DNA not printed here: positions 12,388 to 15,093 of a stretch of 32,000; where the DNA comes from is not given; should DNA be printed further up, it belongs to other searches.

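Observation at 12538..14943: Single polypeptide fusing a trypsin-like S1 protease to a caspase-like C14 protease, with a Ca-binding-like loop and a DUF4384-like tail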

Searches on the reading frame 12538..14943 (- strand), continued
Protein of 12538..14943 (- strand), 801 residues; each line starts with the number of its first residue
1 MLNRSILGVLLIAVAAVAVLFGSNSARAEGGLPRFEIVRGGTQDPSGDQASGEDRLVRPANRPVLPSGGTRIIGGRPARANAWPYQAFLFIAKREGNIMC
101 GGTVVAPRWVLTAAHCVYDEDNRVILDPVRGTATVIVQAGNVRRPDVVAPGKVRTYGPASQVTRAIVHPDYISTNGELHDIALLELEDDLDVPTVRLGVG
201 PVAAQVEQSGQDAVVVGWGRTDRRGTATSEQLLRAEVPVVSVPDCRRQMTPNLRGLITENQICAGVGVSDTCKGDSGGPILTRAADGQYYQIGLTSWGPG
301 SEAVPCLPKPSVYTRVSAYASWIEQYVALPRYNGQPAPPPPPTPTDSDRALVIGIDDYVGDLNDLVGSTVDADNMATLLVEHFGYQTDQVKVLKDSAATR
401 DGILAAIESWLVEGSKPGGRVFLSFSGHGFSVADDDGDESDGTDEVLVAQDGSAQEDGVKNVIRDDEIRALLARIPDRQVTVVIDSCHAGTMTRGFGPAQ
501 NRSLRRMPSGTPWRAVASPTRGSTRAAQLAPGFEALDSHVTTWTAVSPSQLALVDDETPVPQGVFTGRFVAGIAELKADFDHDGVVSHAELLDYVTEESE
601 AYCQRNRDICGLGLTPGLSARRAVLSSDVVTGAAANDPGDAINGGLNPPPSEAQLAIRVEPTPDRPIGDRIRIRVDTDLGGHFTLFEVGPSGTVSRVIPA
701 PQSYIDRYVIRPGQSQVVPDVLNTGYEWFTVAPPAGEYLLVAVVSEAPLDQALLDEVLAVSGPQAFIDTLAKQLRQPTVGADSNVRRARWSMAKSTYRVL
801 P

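Call 36: predict_structure(alignment_id=A1)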
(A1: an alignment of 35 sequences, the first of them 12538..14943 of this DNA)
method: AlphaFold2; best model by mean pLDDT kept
length: 801 residues; sequences in the alignment: 35
mean_pLDDT: 80.3   pTM: 0.62
mean pLDDT of the five models: 80.3, 78.4, 78.1, 76.2, 74.3
residues with pLDDT >= 90: 303; 70-90: 320; 50-70: 108; < 50: 70
segments of 3 or more residues with pLDDT < 50: 1-4, 22-34, 38-64, 66-68, 333-336, 490-498
pLDDT, mean of each block of 10 residues (from residue 1): 49 60 37 46 33 33 49 76 88 79 94 87 62 78 83 84 88 78 92 89 88 87 71 89 89 87 74 80 86 80 58 93 84 53 86 94 87 97 95 97 98 96 95 80 86 80 91 94 84 47 76 50 63 72 85 86 96 90 86 92 85 85 90 81 73 78 89 91 93 88 81 87 73 91 92 90 90 86 80 90 89
secondary structure, 60 per line:
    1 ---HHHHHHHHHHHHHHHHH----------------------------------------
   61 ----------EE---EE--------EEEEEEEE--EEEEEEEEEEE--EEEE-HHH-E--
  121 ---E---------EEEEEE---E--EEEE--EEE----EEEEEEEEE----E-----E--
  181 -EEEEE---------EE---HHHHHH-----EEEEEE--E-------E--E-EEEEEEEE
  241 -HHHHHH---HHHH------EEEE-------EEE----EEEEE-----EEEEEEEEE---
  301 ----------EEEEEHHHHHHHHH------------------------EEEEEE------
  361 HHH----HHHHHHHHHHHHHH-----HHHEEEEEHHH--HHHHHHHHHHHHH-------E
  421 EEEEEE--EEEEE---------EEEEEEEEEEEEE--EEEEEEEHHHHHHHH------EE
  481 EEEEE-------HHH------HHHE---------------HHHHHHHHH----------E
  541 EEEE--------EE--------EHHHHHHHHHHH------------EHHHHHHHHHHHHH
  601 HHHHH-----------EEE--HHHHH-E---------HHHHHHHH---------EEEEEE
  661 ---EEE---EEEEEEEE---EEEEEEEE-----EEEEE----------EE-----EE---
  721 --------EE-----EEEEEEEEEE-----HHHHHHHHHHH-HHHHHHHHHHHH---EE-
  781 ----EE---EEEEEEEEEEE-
elements in order (helices of 4 or more, strands of 3 or more residues): H4-20 E86-93 E96-106 E109-112 E134-139 E146-149 E152-154 E159-167 E182-186 H201-206 E212-217 E233-240 H242-247 H251-254 E261-264 E272-274 E279-283 E289-297 E311-315 H316-324 E349-354 H368-381 E390-394 H400-412 E420-426 E429-433 E443-455 E458-464 H465-472 E479-485 H521-529 E540-544 H564-574 H588-605 E617-619 H622-626 H638-645 E655-660 E664-666 E670-677 E681-688 E694-698 E736-745 H751-761 H763-774 E790-800
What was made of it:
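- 14860..14943 (-): Predicted Sec signal peptide, residues 1-28 (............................|EGG). Modelled as a lone helix at residues 4-20 (call 36).
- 14731..14859 (-): Propeptide, residues 29-71, ending in the activation site R71|I72-I-G-G. pLDDT is below 50 across 22-68 (call 36).
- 13903..13959 (-): Pro-rich interdomain linker, residues 329-347. Read from the sequence. pLDDT drops at 333-336 (call 36).
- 13339..13476 (-): Poorly ordered Arg-rich linker after the catalytic Cys, residues 490-535, with near-invariant R494, R506 and R521. These are candidate maturation cleavage sites. pLDDT is below 50 at 490-498 and low up to about 535 (call 36).
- On Peptidase family C14 (caspase/metacaspase/orthocaspase, clan CD): The AlphaFold model does show p10-like strands and helices at 540-619 after a roughly 50-residue linker (call 36).
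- Checked: The sequence shows a basic n-region (R4), a 16-residue hydrophobic core and A-R-A|E at residues 26-29, and AlphaFold models residues 4-20 as a lone helix (call 36).
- AlphaFold mean pLDDT is 80, with both protease folds confident and the propeptide and linkers disordered (call 36).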

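Call 40: fold_search(model_id=the predicted structure, library=pdb)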
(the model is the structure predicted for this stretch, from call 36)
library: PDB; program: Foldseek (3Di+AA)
matches with E <= 10: 1937; with E <= 0.001: 723
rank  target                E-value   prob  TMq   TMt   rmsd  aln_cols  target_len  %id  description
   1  3hkj_E                2.0e-18  1.00  0.26  0.79   4.5       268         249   28  Crystal structure of human thrombin mutant W215A/E217A in complex with the extracellular fragment of human PAR1 (released 2009-07-07)
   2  1bru                  2.5e-18  1.00  0.27  0.83   4.0       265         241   31  STRUCTURE OF PORCINE PANCREATIC ELASTASE COMPLEXED WITH THE ELASTASE INHIBITOR GR143783 (released 1999-08-25)
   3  1rd3_B                3.4e-18  1.00  0.26  0.75   5.1       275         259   28  2.5A Structure of Anticoagulant Thrombin Variant E217K (released 2004-05-04)
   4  2any                  5.4e-18  1.00  0.26  0.81   3.6       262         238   30  Expression, Crystallization and the Three-dimensional Structure of the Catalytic Domain of Human Plasma Kallikrein: Impl (released 2005-10-11)
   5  1sgi_B                5.4e-18  1.00  0.26  0.80   4.3       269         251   29  Crystal structure of the anticoagulant slow form of thrombin (released 2004-06-08)
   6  4dy7_B                5.4e-18  1.00  0.26  0.78   4.7       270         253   28  Crystal structures of protease nexin-1 in complex with S195A thrombin (released 2012-08-15)
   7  2f9o_A                6.0e-18  1.00  0.26  0.81   3.6       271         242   32  Crystal Structure of the Recombinant Human Alpha I Tryptase Mutant D216G (released 2006-01-31)
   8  4dgj_C                6.0e-18  1.00  0.26  0.81   4.2       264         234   28  Structure of a human enteropeptidase light chain variant (released 2012-04-18)
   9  4dgj_A                6.4e-18  1.00  0.26  0.81   4.2       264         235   29  Structure of a human enteropeptidase light chain variant (released 2012-04-18)
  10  5lyo_C                6.7e-18  1.00  0.26  0.76   9.7       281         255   30  Crystal structure of the zymogen matriptase catalytic domain (released 2017-10-25)
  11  1e0f_D                7.1e-18  1.00  0.27  0.80   3.7       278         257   29  Crystal structure of the human alpha-thrombin-haemadin complex: an exosite II-binding inhibitor (released 2000-11-03)
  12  1hgt_H                8.0e-18  1.00  0.27  0.80   3.6       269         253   29  STRUCTURE OF THE HIRUGEN AND HIRULOG 1 COMPLEXES OF ALPHA-THROMBIN (released 1994-01-31)
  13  3hkj_B                8.0e-18  1.00  0.27  0.81   3.7       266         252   28  Crystal structure of human thrombin mutant W215A/E217A in complex with the extracellular fragment of human PAR1 (released 2009-07-07)
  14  8zvx_A                8.0e-18  1.00  0.26  0.82   3.8       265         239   30  Crystal structure of snFPITE-n2 (released 2025-04-02)
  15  10mw                  8.9e-18  1.00  0.26  0.82   3.6       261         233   30  N-Alkyl &amp; N-Aryl Aminopyrazole Spirocarbamates: A Two-Pronged Lead Optimization Strategy to Identify Orally Bioavail (released 2026-03-11)
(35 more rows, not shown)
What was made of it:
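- On Peptidase family S1, subfamily S1A (chymotrypsin/trypsin): Foldseek TM is about 0.8 to thrombin, elastase and tryptase (call 40).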

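Call 43: find_encoding_contigs(protein=P0001, flank=10000, max_places=2)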
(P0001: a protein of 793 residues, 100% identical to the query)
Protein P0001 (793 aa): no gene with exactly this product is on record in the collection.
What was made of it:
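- Tried and rejected: Looking up the window's own protein in the contig index found no record (call 43), so the source organism and sample remain unknown.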

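Call 44: find_encoding_contigs(protein=P0007, flank=10000, max_places=1)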
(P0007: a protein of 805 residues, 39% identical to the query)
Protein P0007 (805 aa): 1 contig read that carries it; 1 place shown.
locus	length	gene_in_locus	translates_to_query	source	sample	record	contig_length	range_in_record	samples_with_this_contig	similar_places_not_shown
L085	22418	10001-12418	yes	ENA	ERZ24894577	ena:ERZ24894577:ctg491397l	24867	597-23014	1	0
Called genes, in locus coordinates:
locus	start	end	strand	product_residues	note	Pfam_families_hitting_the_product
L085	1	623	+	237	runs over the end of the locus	PF00702:Hydrolase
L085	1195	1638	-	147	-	PF13669:Glyoxalase_4 (weak), PF00903:Glyoxalase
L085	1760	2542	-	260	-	PF01026:TatD_DNase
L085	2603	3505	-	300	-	PF04199:Cyclase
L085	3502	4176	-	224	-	-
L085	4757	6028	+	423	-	PF03781:FGE-sulfatase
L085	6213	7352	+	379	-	PF14326:DUF4384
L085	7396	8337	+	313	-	PF00691:OmpA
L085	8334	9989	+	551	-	PF00656:Peptidase_C14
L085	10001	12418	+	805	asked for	PF00089:Trypsin, PF00656:Peptidase_C14, PF14326:DUF4384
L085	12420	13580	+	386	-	PF00079:Serpin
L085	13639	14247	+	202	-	PF14326:DUF4384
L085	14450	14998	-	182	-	PF07638:Sigma70_ECF (weak), PF04542:Sigma70_r2, PF08281:Sigma70_r4_2, PF04545:Sigma70_r4 (weak)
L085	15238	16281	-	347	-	PF01471:PG_binding_1 (weak), PF03781:FGE-sulfatase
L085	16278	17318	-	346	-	PF00656:Peptidase_C14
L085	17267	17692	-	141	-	-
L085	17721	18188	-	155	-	PF00656:Peptidase_C14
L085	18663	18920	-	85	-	-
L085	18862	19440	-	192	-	-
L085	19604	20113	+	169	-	-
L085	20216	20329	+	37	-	-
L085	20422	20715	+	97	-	-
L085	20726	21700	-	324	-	PF12760:Zn_ribbon_IS1595 (weak), PF12762:DDE_Tnp_IS1595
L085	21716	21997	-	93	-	-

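Call 45: find_encoding_contigs(protein=P0040, flank=10000, max_places=1)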
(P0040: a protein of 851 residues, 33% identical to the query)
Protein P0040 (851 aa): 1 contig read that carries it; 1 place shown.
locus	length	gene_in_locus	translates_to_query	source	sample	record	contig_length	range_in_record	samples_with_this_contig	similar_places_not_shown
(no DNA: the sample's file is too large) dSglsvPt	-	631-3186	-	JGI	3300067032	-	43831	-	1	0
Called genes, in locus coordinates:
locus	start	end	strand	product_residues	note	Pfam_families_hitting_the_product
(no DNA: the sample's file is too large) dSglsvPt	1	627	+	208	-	?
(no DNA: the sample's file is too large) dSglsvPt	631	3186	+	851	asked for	PF00089:Trypsin, PF00656:Peptidase_C14, PF14326:DUF4384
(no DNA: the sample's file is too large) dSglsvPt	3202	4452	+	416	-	PF00079:Serpin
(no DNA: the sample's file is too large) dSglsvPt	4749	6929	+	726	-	PF00656:Peptidase_C14, PF13365:Trypsin_2, PF00595:PDZ (weak), PF13180:PDZ_2, PF17820:PDZ_6 (weak)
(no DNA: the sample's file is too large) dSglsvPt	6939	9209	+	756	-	PF00656:Peptidase_C14, PF00089:Trypsin (weak), PF13365:Trypsin_2, PF00595:PDZ (weak), PF13180:PDZ_2, PF17820:PDZ_6 (weak)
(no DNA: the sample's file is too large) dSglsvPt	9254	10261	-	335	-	-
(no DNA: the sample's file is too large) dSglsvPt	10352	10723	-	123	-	-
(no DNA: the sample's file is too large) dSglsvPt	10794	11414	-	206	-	PF00701:DHDPS (weak)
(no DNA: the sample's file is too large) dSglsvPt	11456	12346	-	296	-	PF00583:Acetyltransf_1, PF13527:Acetyltransf_9 (faint), PF13673:Acetyltransf_10, PF13508:Acetyltransf_7 (weak), PF18014:Acetyltransf_18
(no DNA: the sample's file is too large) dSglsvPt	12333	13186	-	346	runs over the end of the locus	PF01370:Epimerase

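Call 53: search_protein_families(library=pfam, proteins=[L010:42-4073:+, L010:5152-6846:+, L010:7695-8915:+, L010:8912-9910:+, L010:9914-11509:+, L010:11499-13058:+, L010:13220-14971:+], max_evalue=0.001)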
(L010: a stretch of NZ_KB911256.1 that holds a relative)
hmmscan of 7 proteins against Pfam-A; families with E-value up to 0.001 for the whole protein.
L010:42-4073:+ (1343 aa): 21 families
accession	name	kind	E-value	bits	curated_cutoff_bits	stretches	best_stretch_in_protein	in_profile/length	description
PF25174.1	Beta-prop_THOC3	-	8e-23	81.2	305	2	125-250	51-171/272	THOC3 beta-propeller domain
PF23414.1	Beta-prop_EML_2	-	1.3e-17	64.5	90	1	139-243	18-116/266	Echinoderm microtubule-associated protein second beta-propeller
PF24814.1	WD40_Prp19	-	9.4e-15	54.8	320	2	120-246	91-215/281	Prp19 WD40 domain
PF25173.1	Beta-prop_WDR3_1st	-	1.3e-14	54.8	154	1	139-318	7-172/184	WDR3 first beta-propeller domain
PF00656.27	Peptidase_C14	-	1.8e-14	54.4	21.4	1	1014-1250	4-224/233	Caspase domain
PF25172.1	Beta-prop_WDR3_2nd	-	5.1e-13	49.3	140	1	129-239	8-111/293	WDR3 second beta-propeller domain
PF24807.1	WD40_CDC20-Fz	-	4.5e-12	46.3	200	1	160-323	51-189/292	CDC20/Fizzy WD40 domain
PF24817.1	WD40_WDHD1_1st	-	1.1e-11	44.9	109.9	1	127-318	93-282/291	WDHD1 first WD40 domain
PF25175.1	Beta-prop_WDR5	-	3.9e-10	39.9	250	0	126-335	16-212/296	WDR5 beta-propeller domain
PF24805.1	EIF3I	-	1.6e-09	37.8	200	1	135-250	68-188/324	EIF3I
PF24796.1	WDR55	-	1.8e-08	34.3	200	0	207-295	6-90/296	WDR55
PF23393.2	Beta-prop_WDR90_POC16_2nd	-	2.2e-08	34.1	60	1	136-286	11-156/291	WDR90/POC16, second beta-propeller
PF25171.1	Beta-prop_WDR36-Utp21_1st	-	3.1e-08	33.8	80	1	141-296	85-231/266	WDR36/Utp21 first beta-propeller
PF00400.38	WD40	-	3.9e-08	33.9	27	0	124-147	15-39/39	WD domain, G-beta repeat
PF23410.3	Beta-prop_VPS8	-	7.6e-08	32.2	28.9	0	772-812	63-103/358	Vps8 beta-propeller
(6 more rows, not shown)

L010:5152-6846:+ (564 aa): 3 families
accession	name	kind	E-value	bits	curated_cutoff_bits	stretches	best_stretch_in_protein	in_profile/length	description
PF00089.32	Trypsin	-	2.1e-42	145.9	20.6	1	115-365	1-220/220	Trypsin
PF14326.11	DUF4384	-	5.4e-14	52.5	27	1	417-500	2-78/81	Domain of unknown function (DUF4384)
PF13365.12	Trypsin_2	-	2.8e-05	25.3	27.6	1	145-279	3-97/144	Trypsin-like peptidase domain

L010:7695-8915:+ (406 aa): 1 family
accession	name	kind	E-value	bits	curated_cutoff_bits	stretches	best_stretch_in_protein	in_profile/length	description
PF00079.25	Serpin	-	5.5e-63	213.9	27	1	43-404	3-370/370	Serpin (serine protease inhibitor)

L010:8912-9910:+ (332 aa): 1 family
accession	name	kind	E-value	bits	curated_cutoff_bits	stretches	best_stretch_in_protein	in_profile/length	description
PF00691.25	OmpA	-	2.5e-14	53.9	27.2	1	220-302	2-87/98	OmpA family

L010:9914-11509:+ (531 aa): 2 families
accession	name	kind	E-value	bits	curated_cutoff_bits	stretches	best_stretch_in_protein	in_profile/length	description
PF00656.27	Peptidase_C14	-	2.1e-20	73.8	21.4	1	29-258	2-196/233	Caspase domain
PF14326.11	DUF4384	-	7.5e-06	26.4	27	1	409-490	1-81/81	Domain of unknown function (DUF4384)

L010:11499-13058:+ (519 aa): 2 families
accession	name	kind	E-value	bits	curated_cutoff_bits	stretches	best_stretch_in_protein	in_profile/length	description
PF00656.27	Peptidase_C14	-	6.9e-22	78.7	21.4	1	38-310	3-209/233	Caspase domain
PF14326.11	DUF4384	-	1.5e-10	41.5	27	1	382-459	2-79/81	Domain of unknown function (DUF4384)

L010:13220-14971:+ (583 aa): 1 family
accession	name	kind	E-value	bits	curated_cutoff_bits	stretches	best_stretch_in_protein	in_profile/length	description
PF00149.33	Metallophos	-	1.6e-10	42.1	21.5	1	239-340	2-78/191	Calcineurin-like phosphoesterase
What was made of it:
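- Hyphomicrobium zavarzinii has the same cluster with Trypsin-DUF4384 and C14-DUF4384 as separate genes (call 53).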

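Call 66: search_protein_representatives(protein=window:12538-14943:-)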
Query: 801 residues. Proteins with E-value up to 0.001 (for the whole library): 68768; up to 1e-10: 28733; up to 1e-30: 770. The best 150 are listed.
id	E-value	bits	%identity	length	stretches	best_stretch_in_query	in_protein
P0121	1.0e-278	943.5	34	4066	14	69-327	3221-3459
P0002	2.8e-267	905.7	57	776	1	50-799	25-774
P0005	1.8e-215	734.3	52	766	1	41-800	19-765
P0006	7.2e-171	586.8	56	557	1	51-564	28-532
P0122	4.1e-156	538.0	42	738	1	69-801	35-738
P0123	1.5e-150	519.7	41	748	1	65-801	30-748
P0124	1.3e-149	516.5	38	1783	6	64-328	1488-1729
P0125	1.5e-131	456.8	42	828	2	328-800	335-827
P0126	4.3e-130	452.0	40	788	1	67-799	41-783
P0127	2.1e-122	426.5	36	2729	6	58-327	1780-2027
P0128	3.0e-121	422.7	42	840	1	62-799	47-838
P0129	2.2e-119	416.5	37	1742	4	65-325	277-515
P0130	1.3e-118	414.0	41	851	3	338-801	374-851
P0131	4.0e-113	395.8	41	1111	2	347-748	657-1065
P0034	2.6e-109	383.2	38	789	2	231-799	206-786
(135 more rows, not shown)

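Call 70: search_dna_similar(query=window:12538-14943:-, collection=plasmids, mode=protein, max_rows=15, max_evalue=1e-20)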
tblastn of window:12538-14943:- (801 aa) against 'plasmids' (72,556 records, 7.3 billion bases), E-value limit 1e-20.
Records with a match: 91; places in all: 91; records where one place covers at least 80% of the query: 12.
Best place of each record, by identity: <60% 91.
By first word of the organism name: Rhizobium 88; Azospirillum 1; Neorhizobium 1; Pseudosulfitobacter 1.
By predicted mobility (MOB-suite, as given by PLSDB): non-mobilizable 41; mobilizable 35; conjugative 15.
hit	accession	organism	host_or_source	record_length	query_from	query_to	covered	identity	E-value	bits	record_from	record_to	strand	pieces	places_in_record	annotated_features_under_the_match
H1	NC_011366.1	Rhizobium leguminosarum bv. trifolii WSM2304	-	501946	69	799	88%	34.0%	4e-50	310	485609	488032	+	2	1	trypsin-like serine protease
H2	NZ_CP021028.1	Rhizobium sp. TAL182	Phaseolus vulgaris,cell culture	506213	69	799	88%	33.7%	1e-47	299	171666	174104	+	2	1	trypsin-like serine protease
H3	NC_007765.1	Rhizobium etli CFN 42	-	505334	69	799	88%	33.7%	3e-48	302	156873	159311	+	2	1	trypsin-like serine protease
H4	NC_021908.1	Rhizobium etli bv. mimosae str. Mim1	Mimosa affinis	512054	69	799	88%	33.6%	7e-48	299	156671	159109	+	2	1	trypsin-like serine protease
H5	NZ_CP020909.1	Rhizobium etli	Phaseolus vulgaris,cell culture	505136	69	799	88%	33.6%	1e-47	298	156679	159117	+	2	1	trypsin-like serine protease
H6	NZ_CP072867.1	Rhizobium sp. NLR16a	lentil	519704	69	799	88%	33.6%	4e-47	298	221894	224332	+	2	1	trypsin-like serine protease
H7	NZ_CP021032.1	Rhizobium sp. NXC14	Phaseolus vulgaris,cell culture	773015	69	799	89%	33.4%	5e-48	298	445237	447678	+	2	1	trypsin-like serine protease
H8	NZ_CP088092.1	Rhizobium laguerreae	cell culture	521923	69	799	88%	33.5%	2e-50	311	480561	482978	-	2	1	trypsin-like serine protease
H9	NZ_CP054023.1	Rhizobium indicum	Pisum sativum l. (pea),Pure culture,Pea ...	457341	69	799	88%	33.5%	4e-49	307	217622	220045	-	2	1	trypsin-like serine protease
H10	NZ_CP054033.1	Rhizobium indicum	Pisum sativum l. (pea),Pure culture,Pea ...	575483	69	799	88%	33.5%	1e-49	306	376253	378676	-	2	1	trypsin-like serine protease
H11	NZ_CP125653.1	Rhizobium sp. BT04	Phaseolus vulgaris,Pure culture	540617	69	799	88%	33.0%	9e-46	295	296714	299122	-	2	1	trypsin-like serine protease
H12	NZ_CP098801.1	Rhizobium anhuiense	Trifolium dubium,Cell culture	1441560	69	799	88%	33.0%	5e-48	301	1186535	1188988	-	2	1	record has no annotation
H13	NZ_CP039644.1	Azospirillum sp. TSA2s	Soil,rice paddy soil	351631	349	799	56%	36.7%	9e-54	210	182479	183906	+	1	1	caspase family protein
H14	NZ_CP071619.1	Rhizobium bangladeshense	lentil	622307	348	799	56%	35.5%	5e-50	198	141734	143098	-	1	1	trypsin-like serine protease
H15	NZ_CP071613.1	Rhizobium bangladeshense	lentil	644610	348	799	56%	35.2%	5e-49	195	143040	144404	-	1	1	trypsin-like serine protease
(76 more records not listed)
